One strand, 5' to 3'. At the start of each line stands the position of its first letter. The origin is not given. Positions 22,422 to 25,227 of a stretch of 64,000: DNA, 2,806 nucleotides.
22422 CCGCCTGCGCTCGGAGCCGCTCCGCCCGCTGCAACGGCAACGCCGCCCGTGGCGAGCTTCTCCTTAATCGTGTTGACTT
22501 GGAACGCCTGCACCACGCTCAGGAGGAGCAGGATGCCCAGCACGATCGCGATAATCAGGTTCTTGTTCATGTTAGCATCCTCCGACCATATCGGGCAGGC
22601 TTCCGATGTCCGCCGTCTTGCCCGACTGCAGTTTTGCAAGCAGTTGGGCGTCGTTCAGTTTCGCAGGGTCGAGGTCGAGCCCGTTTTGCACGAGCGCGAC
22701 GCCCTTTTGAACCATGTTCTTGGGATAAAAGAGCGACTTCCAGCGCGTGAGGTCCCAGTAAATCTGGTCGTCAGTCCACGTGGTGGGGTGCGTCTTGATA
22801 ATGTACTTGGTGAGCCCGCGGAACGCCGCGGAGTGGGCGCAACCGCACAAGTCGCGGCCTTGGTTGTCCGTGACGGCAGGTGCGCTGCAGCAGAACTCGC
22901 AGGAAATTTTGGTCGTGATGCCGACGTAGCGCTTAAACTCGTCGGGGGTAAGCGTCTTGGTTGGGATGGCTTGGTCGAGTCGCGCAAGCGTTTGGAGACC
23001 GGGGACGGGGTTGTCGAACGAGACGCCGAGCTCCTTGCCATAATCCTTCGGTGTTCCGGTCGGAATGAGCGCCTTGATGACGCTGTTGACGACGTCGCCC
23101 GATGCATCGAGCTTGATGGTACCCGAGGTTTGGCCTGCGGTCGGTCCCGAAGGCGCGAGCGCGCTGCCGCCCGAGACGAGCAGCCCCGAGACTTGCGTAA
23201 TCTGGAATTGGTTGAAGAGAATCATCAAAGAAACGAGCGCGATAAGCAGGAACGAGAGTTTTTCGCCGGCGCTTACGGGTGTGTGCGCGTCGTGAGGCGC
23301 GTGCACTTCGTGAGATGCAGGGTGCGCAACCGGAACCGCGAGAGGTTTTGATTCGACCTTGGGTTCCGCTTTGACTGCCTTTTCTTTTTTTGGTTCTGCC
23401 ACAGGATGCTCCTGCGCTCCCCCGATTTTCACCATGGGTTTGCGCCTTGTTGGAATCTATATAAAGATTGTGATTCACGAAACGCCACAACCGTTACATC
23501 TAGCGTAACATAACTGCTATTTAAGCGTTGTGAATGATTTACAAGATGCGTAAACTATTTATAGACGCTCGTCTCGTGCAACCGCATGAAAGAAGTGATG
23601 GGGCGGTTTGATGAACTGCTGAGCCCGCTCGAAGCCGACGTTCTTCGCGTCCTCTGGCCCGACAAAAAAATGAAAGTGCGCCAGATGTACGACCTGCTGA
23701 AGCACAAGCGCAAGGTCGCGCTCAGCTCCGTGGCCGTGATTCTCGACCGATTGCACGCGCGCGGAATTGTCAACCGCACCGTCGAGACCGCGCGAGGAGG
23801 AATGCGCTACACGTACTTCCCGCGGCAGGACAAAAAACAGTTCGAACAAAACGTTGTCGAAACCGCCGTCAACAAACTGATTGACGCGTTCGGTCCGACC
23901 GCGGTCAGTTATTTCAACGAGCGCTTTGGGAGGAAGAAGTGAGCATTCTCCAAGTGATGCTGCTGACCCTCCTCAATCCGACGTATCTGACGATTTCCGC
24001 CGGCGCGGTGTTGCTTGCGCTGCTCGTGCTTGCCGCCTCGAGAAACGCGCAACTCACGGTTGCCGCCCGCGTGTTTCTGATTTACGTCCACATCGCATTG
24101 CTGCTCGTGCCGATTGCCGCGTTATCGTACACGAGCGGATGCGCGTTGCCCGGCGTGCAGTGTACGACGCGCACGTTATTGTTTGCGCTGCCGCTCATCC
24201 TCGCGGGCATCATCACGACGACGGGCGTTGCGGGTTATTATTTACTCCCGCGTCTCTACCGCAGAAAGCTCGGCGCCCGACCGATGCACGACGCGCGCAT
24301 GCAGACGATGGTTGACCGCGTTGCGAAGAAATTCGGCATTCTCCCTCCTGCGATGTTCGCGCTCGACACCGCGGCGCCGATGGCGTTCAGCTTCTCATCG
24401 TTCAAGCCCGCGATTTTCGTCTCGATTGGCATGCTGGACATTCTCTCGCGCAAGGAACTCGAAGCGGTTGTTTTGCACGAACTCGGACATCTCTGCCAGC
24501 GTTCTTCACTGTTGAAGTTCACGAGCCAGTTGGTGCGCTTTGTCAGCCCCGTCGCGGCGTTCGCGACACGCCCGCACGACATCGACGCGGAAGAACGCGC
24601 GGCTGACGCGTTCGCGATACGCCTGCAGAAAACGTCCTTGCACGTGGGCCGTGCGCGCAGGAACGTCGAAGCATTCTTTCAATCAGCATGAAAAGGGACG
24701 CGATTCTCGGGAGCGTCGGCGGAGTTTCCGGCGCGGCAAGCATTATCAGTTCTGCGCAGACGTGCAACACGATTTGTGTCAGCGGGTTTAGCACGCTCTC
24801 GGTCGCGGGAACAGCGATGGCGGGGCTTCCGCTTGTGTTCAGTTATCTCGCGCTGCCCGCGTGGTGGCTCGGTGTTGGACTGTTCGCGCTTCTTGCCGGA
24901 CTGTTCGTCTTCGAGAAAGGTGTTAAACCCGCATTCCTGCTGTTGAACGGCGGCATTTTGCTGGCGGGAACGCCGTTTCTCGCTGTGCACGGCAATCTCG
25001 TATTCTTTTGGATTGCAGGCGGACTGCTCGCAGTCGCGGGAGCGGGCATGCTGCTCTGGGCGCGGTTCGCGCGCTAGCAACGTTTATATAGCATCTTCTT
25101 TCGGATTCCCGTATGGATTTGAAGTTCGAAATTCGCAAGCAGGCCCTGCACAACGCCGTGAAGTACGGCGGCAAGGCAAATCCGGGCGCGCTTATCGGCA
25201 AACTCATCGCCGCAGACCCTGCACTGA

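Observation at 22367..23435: Two adjacent type-II membrane proteins share a terminal LP(N/D)MVGGC-COOH motif; the small one looks like the large one minus its core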

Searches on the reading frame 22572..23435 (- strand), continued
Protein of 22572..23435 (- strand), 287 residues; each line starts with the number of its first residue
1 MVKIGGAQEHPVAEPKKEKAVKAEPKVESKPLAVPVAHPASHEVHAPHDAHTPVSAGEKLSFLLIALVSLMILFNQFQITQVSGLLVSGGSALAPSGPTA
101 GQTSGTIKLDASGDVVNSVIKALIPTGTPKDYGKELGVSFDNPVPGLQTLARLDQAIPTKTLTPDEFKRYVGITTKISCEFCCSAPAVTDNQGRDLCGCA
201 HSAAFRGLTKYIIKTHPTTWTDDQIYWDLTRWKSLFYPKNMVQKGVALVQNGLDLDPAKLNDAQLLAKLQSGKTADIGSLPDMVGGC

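Call 74: search_protein_families(library=pfam, proteins=[L001:12843-15020:+, L046:13904-15223:+, L050:567-956:-], max_evalue=0.001)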
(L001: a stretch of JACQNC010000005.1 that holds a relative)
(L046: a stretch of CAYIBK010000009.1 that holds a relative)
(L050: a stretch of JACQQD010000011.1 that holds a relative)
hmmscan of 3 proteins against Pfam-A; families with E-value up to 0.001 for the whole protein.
L001:12843-15020:+ (725 aa): 5 families
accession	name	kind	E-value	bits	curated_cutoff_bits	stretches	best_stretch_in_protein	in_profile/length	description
PF00122.25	E1-E2_ATPase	-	4.2e-51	173.5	28.1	1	226-405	1-180/181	E1-E2 ATPase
PF00702.32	Hydrolase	-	8e-33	114.9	26.4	1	422-626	1-191/191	haloacid dehalogenase-like hydrolase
PF19335.5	HMBD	-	1e-13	51.4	23.6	1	53-79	1-27/28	Heavy metal binding domain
PF08282.18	Hydrolase_3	-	1.8e-06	28.3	20.9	0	600-654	197-251/255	haloacid dehalogenase-like hydrolase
PF12710.13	HAD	-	0.00047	21.1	27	0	545-622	86-188/189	haloacid dehalogenase-like hydrolase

L046:13904-15223:+ (439 aa): 3 families
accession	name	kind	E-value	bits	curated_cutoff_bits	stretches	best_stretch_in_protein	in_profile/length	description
PF13386.12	DsbD_2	-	1.1e-30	107.5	24.9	1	121-329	1-199/199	Cytochrome C biogenesis protein transmembrane region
PF00403.32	HMA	-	3.9e-12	46.8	24.8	1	8-68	2-62/62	Heavy-metal-associated domain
PF13473.12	Cupredoxin_1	-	2.4e-08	34.4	27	1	353-438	19-104/104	Cupredoxin-like domain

L050:567-956:- (129 aa): 1 family
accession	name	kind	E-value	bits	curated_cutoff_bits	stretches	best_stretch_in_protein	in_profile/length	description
PF03625.19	DUF302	-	9.6e-15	54.7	23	1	39-99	2-63/63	Domain of unknown function DUF302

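Call 78: fold_search(model_id=the predicted structure, library=pdb)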
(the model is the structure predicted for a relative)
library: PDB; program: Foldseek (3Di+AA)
matches with E <= 10: 44; with E <= 0.001: 0
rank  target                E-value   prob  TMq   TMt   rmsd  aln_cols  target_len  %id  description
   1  2p1a_B                1.6e+00  0.03  0.14  0.17  16.4       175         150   12  Crystal structure of a putative metal-binding protein (bce_2162) from bacillus cereus atcc 10987 at 2.10 A resolution (released 2007-03-20)
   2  8u0g_A                1.7e+00  0.06  0.15  0.15  17.3       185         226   13  Full-length dimer of DNA-Damage Response Protein C from Deinococcus radiodurans - Crystal form xMJ7124 (released 2023-09-06)
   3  7udi_B                2.3e+00  0.06  0.15  0.15  15.1       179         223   13  Full-length dimer of DNA-Damage Response Protein C from Deinococcus radiodurans (released 2023-02-22)
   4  1rv8_B                2.5e+00  0.06  0.16  0.12  16.7       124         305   15  Class II fructose-1,6-bisphosphate aldolase from Thermus aquaticus in complex with cobalt (released 2004-01-27)
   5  8st8_A                2.5e+00  0.03  0.13  0.14  16.4       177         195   12  Structure of E3 ligase SopA bound to ubiquitin (released 2023-07-12)
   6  1y10_A                3.0e+00  0.07  0.20  0.14  11.4       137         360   12  Mycobacterial adenylyl cyclase Rv1264, holoenzyme, inhibited state (released 2005-05-24)
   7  1jkw                  3.0e+00  0.03  0.12  0.09  15.0       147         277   14  STRUCTURE OF CYCLIN MCS2 (released 1997-01-11)
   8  3gak_B                3.2e+00  0.03  0.16  0.12  20.1       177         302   14  Structure of Giardia fructose-1,6-biphosphate aldolase (released 2009-03-31)
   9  3c56_B                3.9e+00  0.03  0.15  0.12  17.3       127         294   12  Class II fructose-1,6-bisphosphate aldolase from helicobacter pylori in complex with N-(3-Hydroxypropyl)-glycolohydrox (released 2008-08-26)
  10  1y10_D                4.2e+00  0.05  0.18  0.12  11.3       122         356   12  Mycobacterial adenylyl cyclase Rv1264, holoenzyme, inhibited state (released 2005-05-24)
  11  5u46_A                4.2e+00  0.04  0.13  0.11   8.3        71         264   14  Human PPARdelta ligand-binding domain in complexed with GW501516 (released 2017-03-22)
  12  7ae8_D                4.2e+00  0.02  0.15  0.19  14.5       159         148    8  Crystal structure of HEPN(R102A) toxin (released 2020-12-30)
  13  7ae8_B                4.6e+00  0.02  0.15  0.19  14.2       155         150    8  Crystal structure of HEPN(R102A) toxin (released 2020-12-30)
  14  5ud3_A                5.5e+00  0.02  0.13  0.10  16.6       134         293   13  Class II fructose-1,6-bisphosphate aldolase H180Q variant of Helicobacter pylori with FBP (released 2018-04-11)
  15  3qye_B                5.5e+00  0.02  0.15  0.12  14.7       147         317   14  Crystal Structure of Human TBC1D1 RabGAP domain (released 2011-03-23)
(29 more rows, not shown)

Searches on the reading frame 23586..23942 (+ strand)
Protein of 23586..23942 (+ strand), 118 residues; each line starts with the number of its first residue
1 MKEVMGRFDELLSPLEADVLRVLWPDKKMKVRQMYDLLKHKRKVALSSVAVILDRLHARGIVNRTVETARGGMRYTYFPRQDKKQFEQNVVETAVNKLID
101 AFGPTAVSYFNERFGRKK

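Call 3: search_protein_families(library=pfam, proteins=[window:23586-23942:+], max_evalue=0.1)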
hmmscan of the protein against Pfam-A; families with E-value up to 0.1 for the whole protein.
window:23586-23942:+ (118 aa): 3 families
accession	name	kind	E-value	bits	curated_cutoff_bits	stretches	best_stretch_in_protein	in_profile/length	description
PF03965.22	Penicillinase_R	-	6.2e-15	56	22.6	1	12-110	1-95/115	Penicillinase repressor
PF10826.14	DUF2551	-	0.014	16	23.4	1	18-75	15-73/83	Protein of unknown function (DUF2551)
PF01047.28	MarR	-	0.053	13.8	24.6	1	12-65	1-50/59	MarR family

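Call 4: search_protein_families(library=ncbifam, proteins=[window:23586-23942:+], max_evalue=0.1)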
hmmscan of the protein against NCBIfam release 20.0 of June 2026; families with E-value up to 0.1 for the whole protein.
window:23586-23942:+ (118 aa): 8 families
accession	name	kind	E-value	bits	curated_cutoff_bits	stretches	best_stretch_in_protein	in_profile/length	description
TIGR02698.1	CopY_TcrY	equivalog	1.1e-08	35.4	121.95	1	16-99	6-85/130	CopY/TcrY family copper transport repressor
NF053606.1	Sta1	subfamily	0.00087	19.4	80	1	13-84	19-88/100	Sta1 family transcriptional regulator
NF012168.1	BlaI_of_BCL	exception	0.00095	19.1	180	1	14-100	8-90/121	penicillinase repressor BlaI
NF040939.2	trans_reg_lrs14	equivalog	0.005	16.8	90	1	13-90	20-95/103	Lrs14 family HTH-type transcriptional regulator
NF000244.1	MecI_of_mecC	exception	0.0072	16.3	250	1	13-99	9-91/125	mecC-type methicillin resistance repressor MecI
NF041230.1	BagL_FevM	exception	0.018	15.1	230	1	42-92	64-114/145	MarR family transcriptional regulator BagL/FevM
TIGR04472.1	reg_rSAM_mob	hypoth_equivalog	0.028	14.4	240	1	18-70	35-83/141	radical SAM mobile pair system MarR family transcriptional regulator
NF001624.0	PRK00411.1-2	subfamily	0.031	13.1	354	1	12-85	291-367/374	ORC1-type DNA replication protein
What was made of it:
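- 23586..23942 (+): BlaI/CopY-family winged-helix repressor, 118 aa, with no Cys. Penicillinase_R, E 6e-15; CopY_TcrY, E 1e-8, below cutoff (calls 3, 4).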

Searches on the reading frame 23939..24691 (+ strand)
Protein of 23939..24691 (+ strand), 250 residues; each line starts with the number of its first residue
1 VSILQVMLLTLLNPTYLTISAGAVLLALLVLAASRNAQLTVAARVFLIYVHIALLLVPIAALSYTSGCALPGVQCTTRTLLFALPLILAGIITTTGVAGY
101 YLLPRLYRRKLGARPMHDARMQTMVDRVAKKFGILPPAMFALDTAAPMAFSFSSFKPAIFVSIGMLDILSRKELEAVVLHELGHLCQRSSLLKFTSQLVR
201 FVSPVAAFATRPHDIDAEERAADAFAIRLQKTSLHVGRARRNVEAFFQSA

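Call 3: search_protein_families(library=pfam, proteins=[window:23939-24691:+], max_evalue=0.1)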
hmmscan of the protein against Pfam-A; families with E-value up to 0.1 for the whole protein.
window:23939-24691:+ (250 aa): 6 families
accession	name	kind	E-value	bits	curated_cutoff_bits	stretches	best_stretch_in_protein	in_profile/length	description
PF01435.24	Peptidase_M48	-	4.6e-08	33.5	20.3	1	117-204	3-96/186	Peptidase family M48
PF05569.17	Peptidase_M56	-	1.2e-05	25.1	31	1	94-229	115-250/296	BlaR1 peptidase M56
PF14387.11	DUF4418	-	0.026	15.3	27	1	19-97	38-113/117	Domain of unknown function (DUF4418)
PF18894.6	PhageMetallopep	-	0.034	14.6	23.7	1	159-215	67-112/134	Putative phage metallopeptidase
PF06114.19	Peptidase_M78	-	0.053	13.8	22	0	175-229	43-85/123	IrrE N-terminal-like domain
PF22428.2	Dis32-like_C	-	0.067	13.2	27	0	204-212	3-11/32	DIS3-like exonuclease 2-like, C-terminal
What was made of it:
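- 23939..24691 (+): BlaR1-like M48/M56 membrane metalloprotease lacking a penicillin-binding sensor domain. It has a conserved extracytoplasmic Cys pair (C62/C69, nt 24140-24163) and HExxH. Peptidase_M48, E 4.6e-8; M56, E 1.2e-5 (call 3).
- On BlaI/BlaR1-type regulatory pair (neighbouring genes 23586-24691): PF05569, E 1.2e-5, below cutoff (call 3).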

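Call 4: search_protein_families(library=ncbifam, proteins=[window:23939-24691:+], max_evalue=0.1)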
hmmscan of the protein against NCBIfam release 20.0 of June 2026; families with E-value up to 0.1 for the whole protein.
window:23939-24691:+ (250 aa): 10 families
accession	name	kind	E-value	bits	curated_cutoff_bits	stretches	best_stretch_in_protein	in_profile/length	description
NF002322.0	PRK01265.1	equivalog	6e-12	45.6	275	1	44-191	9-157/325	zinc metalloprotease HtpX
NF002826.0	PRK03001.1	equivalog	3e-11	43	369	1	50-223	5-175/285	zinc metalloprotease HtpX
NF002363.0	PRK01345.1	equivalog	1.2e-08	34.5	422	1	117-209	65-160/318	zinc metalloprotease HtpX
NF002669.0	PRK02391.1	equivalog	3.7e-08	32.9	341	1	87-210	42-167/298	zinc metalloprotease HtpX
NF002839.0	PRK03072.1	equivalog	1.3e-07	31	412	1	87-192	39-147/291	zinc metalloprotease HtpX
NF003425.0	PRK04897.1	equivalog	1.3e-06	27.8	355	1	120-189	81-152/298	zinc metalloprotease HtpX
NF003965.0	PRK05457.1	equivalog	1.1e-05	25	245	1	117-186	75-146/285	protease HtpX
NF000326.1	blaR1_generic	equivalog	0.0013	17.1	400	1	105-216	127-241/585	BlaR1 family beta-lactam sensor/signal transducer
NF002775.0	PRK02870.1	equivalog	0.0022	17.3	285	1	137-189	134-188/338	zinc metalloprotease HtpX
NF052399.1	M48_lipo_LoiP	exception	0.022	14.2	365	1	159-186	107-134/247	metalloprotease LoiP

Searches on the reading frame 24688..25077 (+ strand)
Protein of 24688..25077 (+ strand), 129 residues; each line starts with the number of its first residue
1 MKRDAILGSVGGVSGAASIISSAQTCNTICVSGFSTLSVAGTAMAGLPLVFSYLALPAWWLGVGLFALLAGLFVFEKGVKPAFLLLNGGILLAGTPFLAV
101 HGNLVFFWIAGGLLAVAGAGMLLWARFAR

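Call 3: search_protein_families(library=pfam, proteins=[window:24688-25077:+], max_evalue=0.1)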
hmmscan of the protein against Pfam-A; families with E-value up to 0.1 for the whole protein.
window:24688-25077:+ (129 aa): 0 families

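Call 4: search_protein_families(library=ncbifam, proteins=[window:24688-25077:+], max_evalue=0.1)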
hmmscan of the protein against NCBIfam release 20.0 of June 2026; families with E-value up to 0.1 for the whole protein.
window:24688-25077:+ (129 aa): 0 families
